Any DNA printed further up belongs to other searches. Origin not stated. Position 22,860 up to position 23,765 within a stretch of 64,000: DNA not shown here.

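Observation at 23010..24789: Low-GC Type II R-M pair: PD-ExK endonuclease convergent with, and overlapping, a beta-class MTase carrying an N-terminal extension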

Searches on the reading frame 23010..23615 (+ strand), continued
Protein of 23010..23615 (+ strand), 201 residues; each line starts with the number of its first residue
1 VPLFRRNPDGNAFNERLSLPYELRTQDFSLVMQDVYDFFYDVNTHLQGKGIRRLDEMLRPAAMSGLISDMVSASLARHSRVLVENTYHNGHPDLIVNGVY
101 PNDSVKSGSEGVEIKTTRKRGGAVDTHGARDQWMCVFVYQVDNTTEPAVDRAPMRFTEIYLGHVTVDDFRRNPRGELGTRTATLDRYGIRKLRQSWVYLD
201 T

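Call 35: find_related_loci(query=window:23010-23615:+, collection=metagenome_contigs, flank=2500)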
Query window:23010-23615:+ (201 aa) in metagenome_contigs; peptide patterns used: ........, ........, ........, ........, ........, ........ (x = any residue, [..] = any of these).
600 stretches matched a pattern (row limit reached: there are more); 492 encode a relative of the query (tblastn E <= 1e-3); the best 80 are kept; 80 distinct loci.
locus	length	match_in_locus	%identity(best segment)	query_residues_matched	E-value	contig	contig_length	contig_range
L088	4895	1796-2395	78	1-200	2e-105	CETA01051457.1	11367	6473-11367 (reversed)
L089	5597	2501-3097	73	1-199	3e-101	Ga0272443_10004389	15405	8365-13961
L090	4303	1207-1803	73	1-199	2e-101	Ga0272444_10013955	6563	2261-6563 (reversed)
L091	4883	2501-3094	73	1-198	1e-100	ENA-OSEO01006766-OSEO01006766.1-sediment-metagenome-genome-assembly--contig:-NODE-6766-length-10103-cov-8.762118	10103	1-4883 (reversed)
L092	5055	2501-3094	73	1-198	1e-100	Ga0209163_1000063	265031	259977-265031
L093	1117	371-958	72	3-198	2e-109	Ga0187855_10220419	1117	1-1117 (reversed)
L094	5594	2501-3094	72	1-198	3e-100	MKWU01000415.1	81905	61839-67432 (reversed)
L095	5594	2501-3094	72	1-198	5e-100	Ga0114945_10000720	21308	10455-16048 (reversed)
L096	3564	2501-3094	71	1-198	3e-100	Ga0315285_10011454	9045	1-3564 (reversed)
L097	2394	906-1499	73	1-198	7e-104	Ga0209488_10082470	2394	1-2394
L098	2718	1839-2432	71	1-198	4e-103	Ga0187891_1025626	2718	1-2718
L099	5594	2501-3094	70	1-198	1e-99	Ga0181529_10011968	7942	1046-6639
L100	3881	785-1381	71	1-199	1e-99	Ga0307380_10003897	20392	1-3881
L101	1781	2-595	72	1-198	1e-105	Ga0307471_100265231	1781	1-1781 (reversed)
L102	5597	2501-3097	71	1-199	1e-99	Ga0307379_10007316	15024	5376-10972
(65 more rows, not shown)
